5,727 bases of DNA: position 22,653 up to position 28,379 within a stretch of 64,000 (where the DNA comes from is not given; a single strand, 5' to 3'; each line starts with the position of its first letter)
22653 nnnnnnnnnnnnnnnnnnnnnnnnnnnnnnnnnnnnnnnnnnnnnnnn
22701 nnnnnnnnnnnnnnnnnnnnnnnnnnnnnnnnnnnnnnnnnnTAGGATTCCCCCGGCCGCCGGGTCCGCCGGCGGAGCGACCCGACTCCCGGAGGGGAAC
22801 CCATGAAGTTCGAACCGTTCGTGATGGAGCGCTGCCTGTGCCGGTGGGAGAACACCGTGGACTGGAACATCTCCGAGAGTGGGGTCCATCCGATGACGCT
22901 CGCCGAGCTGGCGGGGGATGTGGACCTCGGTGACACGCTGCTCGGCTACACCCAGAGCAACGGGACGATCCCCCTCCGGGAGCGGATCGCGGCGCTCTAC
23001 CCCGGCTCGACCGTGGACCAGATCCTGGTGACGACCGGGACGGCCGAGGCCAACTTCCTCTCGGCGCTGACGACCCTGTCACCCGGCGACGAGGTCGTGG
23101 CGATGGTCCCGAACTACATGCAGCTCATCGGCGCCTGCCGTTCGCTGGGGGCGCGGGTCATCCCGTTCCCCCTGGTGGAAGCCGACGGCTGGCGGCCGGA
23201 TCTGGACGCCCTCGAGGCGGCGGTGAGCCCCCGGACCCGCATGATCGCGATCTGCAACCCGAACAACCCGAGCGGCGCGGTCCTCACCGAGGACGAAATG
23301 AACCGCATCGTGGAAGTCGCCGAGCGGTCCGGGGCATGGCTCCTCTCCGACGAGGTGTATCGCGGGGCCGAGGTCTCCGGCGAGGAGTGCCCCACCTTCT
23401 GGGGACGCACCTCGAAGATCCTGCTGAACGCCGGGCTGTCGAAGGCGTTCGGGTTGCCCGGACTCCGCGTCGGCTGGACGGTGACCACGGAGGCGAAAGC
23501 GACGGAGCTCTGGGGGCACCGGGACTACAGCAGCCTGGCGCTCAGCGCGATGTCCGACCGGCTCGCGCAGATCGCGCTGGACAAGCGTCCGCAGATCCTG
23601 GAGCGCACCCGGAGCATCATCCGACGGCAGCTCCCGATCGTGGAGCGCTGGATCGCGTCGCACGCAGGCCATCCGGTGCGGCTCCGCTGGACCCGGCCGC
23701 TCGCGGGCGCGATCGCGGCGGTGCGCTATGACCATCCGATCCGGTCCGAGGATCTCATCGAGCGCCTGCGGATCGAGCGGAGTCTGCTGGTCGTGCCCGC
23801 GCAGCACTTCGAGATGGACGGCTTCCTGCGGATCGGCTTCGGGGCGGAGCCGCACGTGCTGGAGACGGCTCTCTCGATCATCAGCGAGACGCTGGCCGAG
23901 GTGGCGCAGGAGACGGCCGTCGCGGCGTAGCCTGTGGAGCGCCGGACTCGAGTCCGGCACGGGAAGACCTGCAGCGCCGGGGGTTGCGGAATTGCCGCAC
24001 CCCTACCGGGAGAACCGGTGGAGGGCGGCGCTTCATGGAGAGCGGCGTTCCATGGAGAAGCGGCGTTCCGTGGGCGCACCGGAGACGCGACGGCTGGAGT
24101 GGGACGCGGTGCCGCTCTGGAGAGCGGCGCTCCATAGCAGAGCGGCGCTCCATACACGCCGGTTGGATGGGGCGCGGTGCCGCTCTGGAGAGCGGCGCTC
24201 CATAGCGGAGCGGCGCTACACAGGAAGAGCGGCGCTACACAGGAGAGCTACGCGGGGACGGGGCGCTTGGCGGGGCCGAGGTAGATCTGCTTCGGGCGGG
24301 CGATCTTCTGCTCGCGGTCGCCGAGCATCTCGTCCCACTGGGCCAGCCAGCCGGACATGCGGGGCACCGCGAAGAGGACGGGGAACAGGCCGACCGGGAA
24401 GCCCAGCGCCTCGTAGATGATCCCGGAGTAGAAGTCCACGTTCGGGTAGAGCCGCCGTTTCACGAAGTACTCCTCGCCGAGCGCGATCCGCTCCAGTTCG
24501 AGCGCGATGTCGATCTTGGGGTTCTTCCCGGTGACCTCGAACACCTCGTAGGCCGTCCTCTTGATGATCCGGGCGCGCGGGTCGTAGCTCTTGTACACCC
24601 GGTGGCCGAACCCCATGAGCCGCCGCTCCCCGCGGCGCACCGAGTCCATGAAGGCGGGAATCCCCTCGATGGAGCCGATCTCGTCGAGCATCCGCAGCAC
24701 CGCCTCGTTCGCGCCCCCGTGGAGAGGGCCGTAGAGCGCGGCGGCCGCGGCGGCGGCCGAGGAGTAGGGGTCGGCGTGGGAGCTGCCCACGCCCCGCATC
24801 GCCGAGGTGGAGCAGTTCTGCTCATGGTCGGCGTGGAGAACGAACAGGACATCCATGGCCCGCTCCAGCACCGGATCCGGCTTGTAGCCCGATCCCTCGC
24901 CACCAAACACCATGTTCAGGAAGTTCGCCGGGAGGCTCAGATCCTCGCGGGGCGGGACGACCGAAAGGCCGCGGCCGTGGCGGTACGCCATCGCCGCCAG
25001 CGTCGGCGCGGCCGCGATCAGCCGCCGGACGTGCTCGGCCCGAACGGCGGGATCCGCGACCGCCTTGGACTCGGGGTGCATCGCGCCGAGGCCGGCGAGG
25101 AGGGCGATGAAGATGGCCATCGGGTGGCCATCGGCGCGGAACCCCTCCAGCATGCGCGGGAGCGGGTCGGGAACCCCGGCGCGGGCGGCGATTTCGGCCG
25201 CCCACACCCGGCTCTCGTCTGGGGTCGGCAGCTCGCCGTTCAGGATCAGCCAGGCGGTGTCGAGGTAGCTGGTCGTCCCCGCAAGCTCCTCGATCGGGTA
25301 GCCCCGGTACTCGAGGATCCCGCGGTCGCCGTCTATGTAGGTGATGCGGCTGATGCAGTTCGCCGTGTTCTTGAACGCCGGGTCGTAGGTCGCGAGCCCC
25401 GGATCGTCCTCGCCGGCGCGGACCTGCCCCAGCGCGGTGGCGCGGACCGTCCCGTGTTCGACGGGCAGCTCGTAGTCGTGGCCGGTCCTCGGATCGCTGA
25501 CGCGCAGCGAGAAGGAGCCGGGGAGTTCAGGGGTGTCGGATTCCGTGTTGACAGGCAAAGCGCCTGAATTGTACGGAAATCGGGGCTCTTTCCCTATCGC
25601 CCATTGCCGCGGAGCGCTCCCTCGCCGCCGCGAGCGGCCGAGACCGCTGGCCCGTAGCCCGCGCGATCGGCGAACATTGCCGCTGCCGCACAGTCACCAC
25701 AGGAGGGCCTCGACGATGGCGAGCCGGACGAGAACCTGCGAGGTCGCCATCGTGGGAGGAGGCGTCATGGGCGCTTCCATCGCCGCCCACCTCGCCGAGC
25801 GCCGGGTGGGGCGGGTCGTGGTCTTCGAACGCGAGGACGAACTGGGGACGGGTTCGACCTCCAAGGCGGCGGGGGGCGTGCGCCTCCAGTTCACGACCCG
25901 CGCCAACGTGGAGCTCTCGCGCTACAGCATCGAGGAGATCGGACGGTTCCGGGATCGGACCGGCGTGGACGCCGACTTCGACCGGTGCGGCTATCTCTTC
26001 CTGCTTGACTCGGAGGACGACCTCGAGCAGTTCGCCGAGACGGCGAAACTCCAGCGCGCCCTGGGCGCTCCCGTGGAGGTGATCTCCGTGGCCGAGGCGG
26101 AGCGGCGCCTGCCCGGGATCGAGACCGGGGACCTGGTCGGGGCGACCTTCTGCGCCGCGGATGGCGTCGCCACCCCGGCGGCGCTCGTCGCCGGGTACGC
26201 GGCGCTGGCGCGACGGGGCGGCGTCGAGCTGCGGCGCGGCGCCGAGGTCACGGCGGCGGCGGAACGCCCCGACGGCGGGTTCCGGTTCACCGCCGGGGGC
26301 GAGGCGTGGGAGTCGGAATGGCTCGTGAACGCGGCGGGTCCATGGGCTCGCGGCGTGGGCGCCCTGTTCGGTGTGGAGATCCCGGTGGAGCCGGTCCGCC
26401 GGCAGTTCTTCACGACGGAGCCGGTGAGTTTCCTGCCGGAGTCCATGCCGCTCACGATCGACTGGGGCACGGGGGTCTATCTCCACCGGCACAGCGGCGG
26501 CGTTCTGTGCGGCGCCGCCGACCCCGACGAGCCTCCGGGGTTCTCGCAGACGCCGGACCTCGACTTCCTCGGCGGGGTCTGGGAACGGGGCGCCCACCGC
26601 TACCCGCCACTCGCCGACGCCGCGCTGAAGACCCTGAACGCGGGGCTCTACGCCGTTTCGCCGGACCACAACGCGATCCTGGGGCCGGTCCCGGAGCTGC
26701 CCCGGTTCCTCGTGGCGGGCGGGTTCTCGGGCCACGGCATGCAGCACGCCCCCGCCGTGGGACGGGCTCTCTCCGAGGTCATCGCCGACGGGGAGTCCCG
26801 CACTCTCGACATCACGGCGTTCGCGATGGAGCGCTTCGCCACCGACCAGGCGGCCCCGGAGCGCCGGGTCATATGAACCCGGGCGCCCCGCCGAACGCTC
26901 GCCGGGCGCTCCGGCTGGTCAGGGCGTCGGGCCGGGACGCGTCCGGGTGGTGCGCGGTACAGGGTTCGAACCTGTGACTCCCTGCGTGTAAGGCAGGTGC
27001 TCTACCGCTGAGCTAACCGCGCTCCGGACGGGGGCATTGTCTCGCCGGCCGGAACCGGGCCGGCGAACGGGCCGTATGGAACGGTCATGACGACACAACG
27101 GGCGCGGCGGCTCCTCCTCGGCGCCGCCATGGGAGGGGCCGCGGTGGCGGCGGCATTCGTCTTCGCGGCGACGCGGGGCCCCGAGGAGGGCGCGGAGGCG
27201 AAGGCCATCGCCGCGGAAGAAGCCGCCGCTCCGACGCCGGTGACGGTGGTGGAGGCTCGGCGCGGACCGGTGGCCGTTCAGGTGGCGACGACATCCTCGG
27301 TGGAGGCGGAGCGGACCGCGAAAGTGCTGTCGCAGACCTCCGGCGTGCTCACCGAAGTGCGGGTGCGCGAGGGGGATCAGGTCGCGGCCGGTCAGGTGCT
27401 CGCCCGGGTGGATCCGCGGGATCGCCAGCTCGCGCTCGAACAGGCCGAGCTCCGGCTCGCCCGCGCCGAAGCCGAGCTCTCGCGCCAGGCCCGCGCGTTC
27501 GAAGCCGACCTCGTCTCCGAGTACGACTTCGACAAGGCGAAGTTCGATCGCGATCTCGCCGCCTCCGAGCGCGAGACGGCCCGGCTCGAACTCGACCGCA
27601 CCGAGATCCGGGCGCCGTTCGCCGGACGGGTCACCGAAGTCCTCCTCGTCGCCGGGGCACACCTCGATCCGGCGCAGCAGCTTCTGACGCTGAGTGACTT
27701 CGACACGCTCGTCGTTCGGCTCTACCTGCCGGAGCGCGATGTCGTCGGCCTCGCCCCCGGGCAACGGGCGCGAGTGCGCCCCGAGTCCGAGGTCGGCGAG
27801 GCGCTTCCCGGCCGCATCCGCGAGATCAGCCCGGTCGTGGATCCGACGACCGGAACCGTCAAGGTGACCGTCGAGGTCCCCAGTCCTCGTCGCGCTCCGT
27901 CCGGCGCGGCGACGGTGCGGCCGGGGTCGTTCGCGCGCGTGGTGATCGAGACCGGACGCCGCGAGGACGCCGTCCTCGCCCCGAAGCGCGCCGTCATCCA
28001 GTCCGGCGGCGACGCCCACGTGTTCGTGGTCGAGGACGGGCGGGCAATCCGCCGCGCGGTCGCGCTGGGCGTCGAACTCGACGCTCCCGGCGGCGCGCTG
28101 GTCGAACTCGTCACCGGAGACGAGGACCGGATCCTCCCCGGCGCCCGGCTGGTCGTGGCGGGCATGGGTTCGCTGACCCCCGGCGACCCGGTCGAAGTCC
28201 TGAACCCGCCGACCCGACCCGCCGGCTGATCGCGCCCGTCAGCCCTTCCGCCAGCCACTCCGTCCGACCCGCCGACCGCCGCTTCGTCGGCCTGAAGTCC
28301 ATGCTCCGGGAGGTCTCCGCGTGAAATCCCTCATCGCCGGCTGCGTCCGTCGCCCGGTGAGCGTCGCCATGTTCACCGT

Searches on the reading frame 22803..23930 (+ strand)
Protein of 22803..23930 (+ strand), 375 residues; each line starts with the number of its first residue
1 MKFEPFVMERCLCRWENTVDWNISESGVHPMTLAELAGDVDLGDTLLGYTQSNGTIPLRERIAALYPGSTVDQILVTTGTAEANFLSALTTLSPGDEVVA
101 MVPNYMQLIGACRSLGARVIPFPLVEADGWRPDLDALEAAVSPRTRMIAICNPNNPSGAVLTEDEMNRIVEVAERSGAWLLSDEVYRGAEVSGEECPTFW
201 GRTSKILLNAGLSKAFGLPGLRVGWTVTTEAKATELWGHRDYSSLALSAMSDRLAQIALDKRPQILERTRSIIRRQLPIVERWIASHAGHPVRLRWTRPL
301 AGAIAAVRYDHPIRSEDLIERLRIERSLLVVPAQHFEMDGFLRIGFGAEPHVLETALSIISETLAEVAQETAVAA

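Call 17: search_protein_families(library=pfam, proteins=[window:22803-23930:+], max_evalue=0.001)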
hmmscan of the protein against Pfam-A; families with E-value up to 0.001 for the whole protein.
window:22803-23930:+ (375 aa): 5 families
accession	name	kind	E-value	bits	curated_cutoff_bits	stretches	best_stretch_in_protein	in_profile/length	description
PF00155.27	Aminotran_1_2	-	3.2e-44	152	19.7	1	40-358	29-359/361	Aminotransferase class I and II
PF00266.25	Aminotran_5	-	3.4e-10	39.9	21.5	1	58-184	48-176/371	Aminotransferase class-V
PF01212.27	Beta_elim_lyase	-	7.9e-06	25.8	27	1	40-183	21-168/288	Beta-eliminating lyase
PF01041.23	DegT_DnrJ_EryC1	-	0.00018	21.3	19.8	1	74-183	43-145/360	DegT/DnrJ/EryC1/StrS aminotransferase family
PF01053.26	Cys_Met_Meta_PP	-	0.00042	19.4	27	1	58-185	57-175/381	Cys/Met metabolism PLP-dependent enzyme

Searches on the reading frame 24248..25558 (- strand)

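Call 17: search_protein_families(library=pfam, proteins=[window:24248-25558:-], max_evalue=0.001)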
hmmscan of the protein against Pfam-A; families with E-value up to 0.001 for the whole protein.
window:24248-25558:- (436 aa): 1 family
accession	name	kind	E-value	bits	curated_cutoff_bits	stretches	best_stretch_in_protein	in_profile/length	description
PF00285.26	Citrate_synt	-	1e-124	416.6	27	1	62-423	2-357/357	Citrate synthase, C-terminal domain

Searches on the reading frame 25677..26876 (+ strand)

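Call 17: search_protein_families(library=pfam, proteins=[window:25677-26876:+], max_evalue=0.001)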
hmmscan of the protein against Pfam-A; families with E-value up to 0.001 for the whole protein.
window:25677-26876:+ (399 aa): 4 families
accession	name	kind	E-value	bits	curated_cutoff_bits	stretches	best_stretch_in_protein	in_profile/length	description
PF01266.30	DAO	-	1.5e-69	235.7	27.9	1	23-367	2-352/353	FAD dependent oxidoreductase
PF13450.12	NAD_binding_8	-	8.4e-08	32.8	21.9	1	25-72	1-47/68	NAD(P)-binding Rossmann-like domain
PF13454.12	NAD_binding_9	-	0.00021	21.8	21.8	0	24-61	1-40/155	FAD-NAD(P)-binding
PF01488.26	Shikimate_DH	-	0.00026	21.5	24.3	1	11-55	3-47/138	Shikimate / quinate 5-dehydrogenase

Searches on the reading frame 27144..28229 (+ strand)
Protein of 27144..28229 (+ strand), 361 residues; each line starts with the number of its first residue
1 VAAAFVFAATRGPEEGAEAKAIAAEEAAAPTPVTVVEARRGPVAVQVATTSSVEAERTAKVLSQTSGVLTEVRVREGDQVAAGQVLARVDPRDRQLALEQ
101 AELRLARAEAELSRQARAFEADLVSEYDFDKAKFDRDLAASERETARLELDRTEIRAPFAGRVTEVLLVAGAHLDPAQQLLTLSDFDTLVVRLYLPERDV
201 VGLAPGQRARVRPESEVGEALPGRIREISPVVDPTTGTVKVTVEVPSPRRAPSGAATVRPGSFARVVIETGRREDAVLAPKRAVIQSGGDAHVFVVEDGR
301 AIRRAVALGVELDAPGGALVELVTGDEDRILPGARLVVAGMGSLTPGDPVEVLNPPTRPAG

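Call 60: search_protein_families(library=pfam, proteins=[window:27144-28229:+], max_evalue=0.00001)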
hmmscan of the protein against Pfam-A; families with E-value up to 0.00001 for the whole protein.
window:27144-28229:+ (361 aa): 4 families
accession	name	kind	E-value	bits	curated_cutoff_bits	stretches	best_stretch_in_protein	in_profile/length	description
PF13437.12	HlyD_3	-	1.2e-23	84.3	22.2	1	155-259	2-104/106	HlyD family secretion protein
PF16576.10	HlyD_D23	-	8.9e-22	77.9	30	1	47-249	8-205/214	Barrel-sandwich domain of CusB or HlyD membrane-fusion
PF13533.13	Biotin_lipoyl_2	-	4.7e-12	45.8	29.8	1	60-90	2-32/32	Biotin-lipoyl like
PF00364.28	Biotin_lipoyl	-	3.2e-06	27.3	22.1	0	60-88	44-72/73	Biotin-requiring enzyme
